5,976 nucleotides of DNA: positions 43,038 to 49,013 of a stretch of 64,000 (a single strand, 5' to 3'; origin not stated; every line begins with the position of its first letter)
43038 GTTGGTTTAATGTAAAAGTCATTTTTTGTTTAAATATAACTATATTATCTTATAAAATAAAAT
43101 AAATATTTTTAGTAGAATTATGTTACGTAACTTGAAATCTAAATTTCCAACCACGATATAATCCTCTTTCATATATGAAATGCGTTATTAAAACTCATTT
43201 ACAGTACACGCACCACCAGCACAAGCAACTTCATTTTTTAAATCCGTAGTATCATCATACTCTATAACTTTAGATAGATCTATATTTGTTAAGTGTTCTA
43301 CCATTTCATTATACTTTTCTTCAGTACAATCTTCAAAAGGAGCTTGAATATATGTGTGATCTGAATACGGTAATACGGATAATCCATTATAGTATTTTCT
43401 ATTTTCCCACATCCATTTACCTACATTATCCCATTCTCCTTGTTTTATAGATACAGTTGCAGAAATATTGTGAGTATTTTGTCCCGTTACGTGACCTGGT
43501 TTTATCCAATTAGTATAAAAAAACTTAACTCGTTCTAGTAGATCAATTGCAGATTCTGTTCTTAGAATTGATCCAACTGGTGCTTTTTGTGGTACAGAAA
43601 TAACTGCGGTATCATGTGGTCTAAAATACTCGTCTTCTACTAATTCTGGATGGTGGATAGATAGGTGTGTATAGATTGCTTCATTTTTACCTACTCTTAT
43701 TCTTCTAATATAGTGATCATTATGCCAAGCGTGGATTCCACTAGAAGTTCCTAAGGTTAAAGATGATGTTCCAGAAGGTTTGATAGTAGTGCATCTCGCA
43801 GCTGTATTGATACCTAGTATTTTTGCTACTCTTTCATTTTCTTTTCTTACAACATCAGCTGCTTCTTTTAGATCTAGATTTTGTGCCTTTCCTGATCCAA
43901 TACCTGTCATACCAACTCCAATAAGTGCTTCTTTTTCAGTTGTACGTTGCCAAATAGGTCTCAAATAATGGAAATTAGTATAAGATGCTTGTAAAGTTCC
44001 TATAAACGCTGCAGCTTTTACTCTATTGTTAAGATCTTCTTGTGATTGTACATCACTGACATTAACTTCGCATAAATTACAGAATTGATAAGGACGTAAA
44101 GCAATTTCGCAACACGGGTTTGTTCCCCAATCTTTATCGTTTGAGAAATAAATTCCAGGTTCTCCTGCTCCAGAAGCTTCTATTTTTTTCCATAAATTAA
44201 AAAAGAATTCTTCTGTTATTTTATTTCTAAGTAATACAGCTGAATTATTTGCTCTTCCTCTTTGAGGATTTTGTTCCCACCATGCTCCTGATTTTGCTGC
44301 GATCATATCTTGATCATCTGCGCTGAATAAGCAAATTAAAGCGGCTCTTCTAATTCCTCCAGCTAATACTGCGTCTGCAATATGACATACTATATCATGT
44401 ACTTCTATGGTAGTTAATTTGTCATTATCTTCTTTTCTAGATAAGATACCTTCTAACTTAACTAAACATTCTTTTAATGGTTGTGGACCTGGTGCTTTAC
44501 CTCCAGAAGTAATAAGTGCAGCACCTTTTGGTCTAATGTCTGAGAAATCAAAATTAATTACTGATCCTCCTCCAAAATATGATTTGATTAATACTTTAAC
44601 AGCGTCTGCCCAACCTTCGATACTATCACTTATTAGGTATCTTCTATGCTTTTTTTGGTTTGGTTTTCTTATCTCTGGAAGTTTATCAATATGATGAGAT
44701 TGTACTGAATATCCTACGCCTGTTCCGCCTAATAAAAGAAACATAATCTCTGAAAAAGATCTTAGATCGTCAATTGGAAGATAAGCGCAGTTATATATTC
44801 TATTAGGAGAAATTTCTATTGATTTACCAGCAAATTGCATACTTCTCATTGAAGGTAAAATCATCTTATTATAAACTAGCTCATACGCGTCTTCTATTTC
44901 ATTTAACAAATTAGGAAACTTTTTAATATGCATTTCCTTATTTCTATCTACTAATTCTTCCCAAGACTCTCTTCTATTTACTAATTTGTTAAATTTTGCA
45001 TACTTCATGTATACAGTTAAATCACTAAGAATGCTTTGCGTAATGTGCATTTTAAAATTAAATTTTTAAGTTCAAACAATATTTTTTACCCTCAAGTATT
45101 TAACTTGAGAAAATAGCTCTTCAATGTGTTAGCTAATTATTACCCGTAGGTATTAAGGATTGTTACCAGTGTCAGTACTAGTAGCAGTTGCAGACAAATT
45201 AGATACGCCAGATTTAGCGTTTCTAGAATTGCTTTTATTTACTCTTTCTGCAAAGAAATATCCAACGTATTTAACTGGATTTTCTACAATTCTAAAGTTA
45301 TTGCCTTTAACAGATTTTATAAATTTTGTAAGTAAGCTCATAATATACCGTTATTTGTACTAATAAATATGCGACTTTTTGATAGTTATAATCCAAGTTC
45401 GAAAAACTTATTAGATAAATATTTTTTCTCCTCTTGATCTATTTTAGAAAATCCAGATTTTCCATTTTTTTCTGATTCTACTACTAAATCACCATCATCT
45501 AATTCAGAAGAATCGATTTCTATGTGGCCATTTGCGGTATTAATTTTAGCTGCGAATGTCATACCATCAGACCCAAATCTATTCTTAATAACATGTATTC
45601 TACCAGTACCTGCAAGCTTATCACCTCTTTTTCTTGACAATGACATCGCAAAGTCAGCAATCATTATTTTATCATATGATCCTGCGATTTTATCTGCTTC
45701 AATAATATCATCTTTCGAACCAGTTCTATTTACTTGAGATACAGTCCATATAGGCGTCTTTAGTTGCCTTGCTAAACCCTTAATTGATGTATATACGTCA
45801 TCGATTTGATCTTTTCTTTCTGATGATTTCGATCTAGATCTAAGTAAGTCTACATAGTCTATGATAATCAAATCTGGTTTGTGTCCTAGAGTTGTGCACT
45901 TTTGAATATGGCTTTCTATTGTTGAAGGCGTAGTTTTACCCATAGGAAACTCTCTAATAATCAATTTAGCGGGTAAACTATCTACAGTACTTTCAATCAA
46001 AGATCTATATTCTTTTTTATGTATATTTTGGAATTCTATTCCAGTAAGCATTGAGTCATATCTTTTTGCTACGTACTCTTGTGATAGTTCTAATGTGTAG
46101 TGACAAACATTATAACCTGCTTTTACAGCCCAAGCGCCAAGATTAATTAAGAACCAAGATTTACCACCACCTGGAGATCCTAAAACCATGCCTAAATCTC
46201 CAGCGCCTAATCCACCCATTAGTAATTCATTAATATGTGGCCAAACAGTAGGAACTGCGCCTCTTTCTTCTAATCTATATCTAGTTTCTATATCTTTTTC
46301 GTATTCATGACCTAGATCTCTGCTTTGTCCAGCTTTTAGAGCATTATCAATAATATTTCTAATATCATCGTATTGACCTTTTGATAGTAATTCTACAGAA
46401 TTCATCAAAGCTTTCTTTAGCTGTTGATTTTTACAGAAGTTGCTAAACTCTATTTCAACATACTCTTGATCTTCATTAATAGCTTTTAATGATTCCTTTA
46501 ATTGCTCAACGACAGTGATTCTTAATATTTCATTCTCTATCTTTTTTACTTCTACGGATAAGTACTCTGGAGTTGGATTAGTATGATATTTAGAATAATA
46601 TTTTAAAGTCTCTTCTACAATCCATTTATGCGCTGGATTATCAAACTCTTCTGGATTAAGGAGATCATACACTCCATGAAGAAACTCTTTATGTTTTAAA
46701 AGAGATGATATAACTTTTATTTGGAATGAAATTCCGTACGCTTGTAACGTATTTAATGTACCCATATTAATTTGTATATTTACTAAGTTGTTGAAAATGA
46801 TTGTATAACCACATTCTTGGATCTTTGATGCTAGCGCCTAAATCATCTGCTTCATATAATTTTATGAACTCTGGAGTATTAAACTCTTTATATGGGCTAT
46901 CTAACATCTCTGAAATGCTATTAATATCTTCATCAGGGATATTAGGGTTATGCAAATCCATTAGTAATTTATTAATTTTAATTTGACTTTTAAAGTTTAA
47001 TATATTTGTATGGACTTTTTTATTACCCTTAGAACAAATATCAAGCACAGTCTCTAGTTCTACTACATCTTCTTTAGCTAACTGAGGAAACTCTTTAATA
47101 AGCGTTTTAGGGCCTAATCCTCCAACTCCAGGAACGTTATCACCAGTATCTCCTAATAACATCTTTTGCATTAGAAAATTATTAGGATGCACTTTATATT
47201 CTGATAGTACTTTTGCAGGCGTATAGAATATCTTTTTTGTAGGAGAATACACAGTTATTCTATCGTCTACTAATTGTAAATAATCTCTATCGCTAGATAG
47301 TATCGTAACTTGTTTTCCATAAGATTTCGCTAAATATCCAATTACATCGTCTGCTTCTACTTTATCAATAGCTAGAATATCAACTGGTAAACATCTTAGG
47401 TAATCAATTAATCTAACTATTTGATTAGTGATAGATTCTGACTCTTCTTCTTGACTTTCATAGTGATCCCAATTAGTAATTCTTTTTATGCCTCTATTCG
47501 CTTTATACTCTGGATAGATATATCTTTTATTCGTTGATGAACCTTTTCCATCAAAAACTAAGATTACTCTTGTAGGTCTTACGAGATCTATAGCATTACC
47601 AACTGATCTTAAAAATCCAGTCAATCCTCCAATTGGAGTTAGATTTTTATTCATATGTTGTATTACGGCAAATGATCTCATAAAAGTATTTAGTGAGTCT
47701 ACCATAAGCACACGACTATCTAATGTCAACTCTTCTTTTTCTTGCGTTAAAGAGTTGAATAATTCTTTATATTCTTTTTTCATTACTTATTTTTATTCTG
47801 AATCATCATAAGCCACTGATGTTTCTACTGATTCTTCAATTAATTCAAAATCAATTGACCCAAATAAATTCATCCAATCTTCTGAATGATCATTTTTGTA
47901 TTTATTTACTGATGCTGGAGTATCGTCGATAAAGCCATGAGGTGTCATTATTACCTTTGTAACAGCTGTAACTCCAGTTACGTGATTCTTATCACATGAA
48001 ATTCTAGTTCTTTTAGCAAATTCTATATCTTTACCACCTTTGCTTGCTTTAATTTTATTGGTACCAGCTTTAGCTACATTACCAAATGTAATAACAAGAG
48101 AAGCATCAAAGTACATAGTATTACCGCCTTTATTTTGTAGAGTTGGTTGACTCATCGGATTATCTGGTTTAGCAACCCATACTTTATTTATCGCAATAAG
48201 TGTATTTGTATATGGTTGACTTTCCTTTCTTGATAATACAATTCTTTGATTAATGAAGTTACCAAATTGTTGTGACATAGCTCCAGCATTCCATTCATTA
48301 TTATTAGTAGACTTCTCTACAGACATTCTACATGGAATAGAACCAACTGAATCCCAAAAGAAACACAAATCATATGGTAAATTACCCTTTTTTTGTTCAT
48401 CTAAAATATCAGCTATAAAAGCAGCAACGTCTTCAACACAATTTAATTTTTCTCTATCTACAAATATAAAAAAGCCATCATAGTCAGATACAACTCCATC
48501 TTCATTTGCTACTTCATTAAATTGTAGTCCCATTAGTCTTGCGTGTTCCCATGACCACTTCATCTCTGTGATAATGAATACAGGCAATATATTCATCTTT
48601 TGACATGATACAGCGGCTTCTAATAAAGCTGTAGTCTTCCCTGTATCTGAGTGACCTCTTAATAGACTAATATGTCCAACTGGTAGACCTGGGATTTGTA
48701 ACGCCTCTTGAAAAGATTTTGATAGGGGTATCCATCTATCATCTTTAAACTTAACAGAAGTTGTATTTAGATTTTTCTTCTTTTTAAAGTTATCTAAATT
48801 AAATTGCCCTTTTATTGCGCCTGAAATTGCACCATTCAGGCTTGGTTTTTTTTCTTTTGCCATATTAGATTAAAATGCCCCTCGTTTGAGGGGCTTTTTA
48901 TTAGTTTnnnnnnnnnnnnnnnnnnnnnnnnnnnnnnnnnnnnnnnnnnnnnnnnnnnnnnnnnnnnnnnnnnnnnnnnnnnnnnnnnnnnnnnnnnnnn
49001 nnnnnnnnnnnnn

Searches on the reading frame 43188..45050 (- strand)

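Call 3: search_protein_families(library=pfam, proteins=[window:43188-45050:-], max_evalue=0.1)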
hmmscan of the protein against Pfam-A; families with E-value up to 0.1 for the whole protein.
window:43188-45050:- (620 aa): 3 families
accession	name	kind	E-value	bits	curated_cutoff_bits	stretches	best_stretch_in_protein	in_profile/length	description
PF02867.20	Ribonuc_red_lgC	-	2.2e-11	43.5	23.9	1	310-386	209-293/523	Ribonucleotide reductase, barrel domain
PF21995.1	RNR-II_ins_dom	-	2.8e-07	31.2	27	1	132-202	31-106/107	B12-dependent ribonucleotide reductase, insertion domain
PF10757.14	YbaJ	-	0.019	16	25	1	552-608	21-76/118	Biofilm formation regulator YbaJ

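Call 4: search_protein_families(library=phrogs, proteins=[window:43188-45050:-], max_evalue=0.01)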
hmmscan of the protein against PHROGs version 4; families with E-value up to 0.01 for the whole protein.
window:43188-45050:- (620 aa): 2 families
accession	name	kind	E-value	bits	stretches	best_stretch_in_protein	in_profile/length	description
phrog_367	-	DNA, RNA and nucleotide metabolism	9.1e-126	421.8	1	4-619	30-698/701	ribonucleotide reductase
phrog_84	-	DNA, RNA and nucleotide metabolism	4.2e-07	29.4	1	308-384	483-568/975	ribonucleoside-diphosphate reductase large subunit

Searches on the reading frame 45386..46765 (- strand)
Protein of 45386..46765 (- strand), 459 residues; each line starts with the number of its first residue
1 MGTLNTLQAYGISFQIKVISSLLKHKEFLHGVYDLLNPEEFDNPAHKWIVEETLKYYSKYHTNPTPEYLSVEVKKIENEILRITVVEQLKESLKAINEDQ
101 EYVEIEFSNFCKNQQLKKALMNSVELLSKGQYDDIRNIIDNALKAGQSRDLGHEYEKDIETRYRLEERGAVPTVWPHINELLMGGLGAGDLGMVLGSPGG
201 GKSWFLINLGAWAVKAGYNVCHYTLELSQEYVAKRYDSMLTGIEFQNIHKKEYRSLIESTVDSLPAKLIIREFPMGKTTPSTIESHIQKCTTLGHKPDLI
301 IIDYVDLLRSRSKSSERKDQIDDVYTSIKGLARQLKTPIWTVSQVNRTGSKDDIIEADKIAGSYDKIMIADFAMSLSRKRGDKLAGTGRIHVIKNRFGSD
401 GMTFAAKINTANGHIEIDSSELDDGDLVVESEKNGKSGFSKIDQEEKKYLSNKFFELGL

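Call 3: search_protein_families(library=pfam, proteins=[window:45386-46765:-], max_evalue=0.1)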
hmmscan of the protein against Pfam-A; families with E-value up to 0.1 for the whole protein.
window:45386-46765:- (459 aa): 6 families
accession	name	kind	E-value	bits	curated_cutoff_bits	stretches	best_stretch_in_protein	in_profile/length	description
PF03796.21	DnaB_C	-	3.8e-23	82.6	27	1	173-399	4-238/255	DnaB-like helicase C terminal domain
PF13481.12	AAA_25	-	3.2e-10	40.4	27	1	174-349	18-194/195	AAA domain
PF06745.19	ATPase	-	2.2e-06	27.7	26.6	1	171-331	1-154/231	KaiC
PF00772.26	DnaB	-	0.0026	18.2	23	1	18-73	12-66/103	DnaB-like helicase N terminal domain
PF13401.12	AAA_22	-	0.0063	17.3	27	0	191-272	7-65/130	AAA domain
PF01695.23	IstB_IS21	-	0.014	15.3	24.1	1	194-225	97-128/238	IstB-like ATP binding protein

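Call 4: search_protein_families(library=phrogs, proteins=[window:45386-46765:-], max_evalue=0.01)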
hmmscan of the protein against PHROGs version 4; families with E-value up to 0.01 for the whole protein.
window:45386-46765:- (459 aa): 6 families
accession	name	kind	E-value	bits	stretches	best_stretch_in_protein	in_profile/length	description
phrog_19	-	DNA, RNA and nucleotide metabolism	7.1e-83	280.5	1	11-436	160-599/621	DnaB-like replicative helicase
phrog_239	-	DNA, RNA and nucleotide metabolism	3.5e-32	113.2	1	125-431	294-612/801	DNA primase/helicase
phrog_243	-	DNA, RNA and nucleotide metabolism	5.6e-23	82.3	1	170-399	17-245/273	DnaB-like replicative helicase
phrog_11530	-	unknown function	1.8e-06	28.9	1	294-415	30-153/184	-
phrog_8337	-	DNA, RNA and nucleotide metabolism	7.5e-05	23.3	1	153-216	32-95/273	DNA repair protein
phrog_3123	-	unknown function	0.0023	17.6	1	169-382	321-542/583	-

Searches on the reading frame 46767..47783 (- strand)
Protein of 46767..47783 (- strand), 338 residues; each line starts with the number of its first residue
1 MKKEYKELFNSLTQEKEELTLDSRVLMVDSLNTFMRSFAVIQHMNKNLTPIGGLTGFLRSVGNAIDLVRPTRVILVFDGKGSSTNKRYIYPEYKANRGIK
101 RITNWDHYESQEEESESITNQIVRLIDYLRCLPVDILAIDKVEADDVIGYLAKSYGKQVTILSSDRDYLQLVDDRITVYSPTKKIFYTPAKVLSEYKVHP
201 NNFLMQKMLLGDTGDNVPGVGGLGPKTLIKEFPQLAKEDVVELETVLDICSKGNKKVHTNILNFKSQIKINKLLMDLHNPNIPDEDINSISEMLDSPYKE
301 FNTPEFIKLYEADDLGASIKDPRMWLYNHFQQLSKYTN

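Call 3: search_protein_families(library=pfam, proteins=[window:46767-47783:-], max_evalue=0.1)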
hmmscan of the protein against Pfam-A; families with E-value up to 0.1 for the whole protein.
window:46767-47783:- (338 aa): 2 families
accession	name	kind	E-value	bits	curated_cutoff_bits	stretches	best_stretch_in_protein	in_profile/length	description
PF02739.22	5_3_exonuc_N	-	3.3e-31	108.7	34.3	1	25-196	2-163/164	5'-3' exonuclease, N-terminal resolvase-like domain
PF01367.25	5_3_exonuc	-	4.1e-08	34.1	40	1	198-278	1-77/97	5'-3' exonuclease, C-terminal SAM fold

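Call 4: search_protein_families(library=phrogs, proteins=[window:46767-47783:-], max_evalue=0.01)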
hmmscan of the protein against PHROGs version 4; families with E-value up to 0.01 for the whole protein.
window:46767-47783:- (338 aa): 2 families
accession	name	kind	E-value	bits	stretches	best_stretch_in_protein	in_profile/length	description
phrog_107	-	DNA, RNA and nucleotide metabolism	3.8e-37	129.6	1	14-294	110-376/542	exonuclease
phrog_32545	-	unknown function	5.5e-06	27.2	1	56-178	33-149/186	-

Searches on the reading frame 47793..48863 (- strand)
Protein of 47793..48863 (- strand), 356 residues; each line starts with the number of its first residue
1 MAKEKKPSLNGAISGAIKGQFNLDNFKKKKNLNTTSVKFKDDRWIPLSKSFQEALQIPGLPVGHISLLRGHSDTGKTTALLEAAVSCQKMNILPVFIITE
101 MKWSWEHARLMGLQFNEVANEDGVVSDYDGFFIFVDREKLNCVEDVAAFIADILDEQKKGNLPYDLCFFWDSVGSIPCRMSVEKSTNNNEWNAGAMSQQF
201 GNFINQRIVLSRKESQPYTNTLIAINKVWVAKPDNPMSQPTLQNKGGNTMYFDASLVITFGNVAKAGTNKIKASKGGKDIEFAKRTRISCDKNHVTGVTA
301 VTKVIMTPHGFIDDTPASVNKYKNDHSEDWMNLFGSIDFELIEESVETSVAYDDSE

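Call 3: search_protein_families(library=pfam, proteins=[window:47793-48863:-], max_evalue=0.1)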
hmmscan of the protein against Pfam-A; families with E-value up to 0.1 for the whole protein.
window:47793-48863:- (356 aa): 3 families
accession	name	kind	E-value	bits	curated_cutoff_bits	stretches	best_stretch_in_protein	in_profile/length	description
PF00154.27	RecA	-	3.8e-05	23.7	27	1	48-118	37-107/262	recA bacterial DNA recombination protein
PF13481.12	AAA_25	-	0.021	14.9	27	1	57-87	26-57/195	AAA domain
PF06745.19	ATPase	-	0.025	14.4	26.6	1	57-121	13-80/231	KaiC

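Call 4: search_protein_families(library=phrogs, proteins=[window:47793-48863:-], max_evalue=0.01)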
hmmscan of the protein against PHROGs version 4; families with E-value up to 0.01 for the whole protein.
window:47793-48863:- (356 aa): 2 families
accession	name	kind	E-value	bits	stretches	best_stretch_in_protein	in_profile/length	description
phrog_97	-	other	2.7e-14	54.2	1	16-277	13-272/506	UvsX-like recombinase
phrog_8337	-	DNA, RNA and nucleotide metabolism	1.4e-12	48.6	1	59-260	64-239/273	DNA repair protein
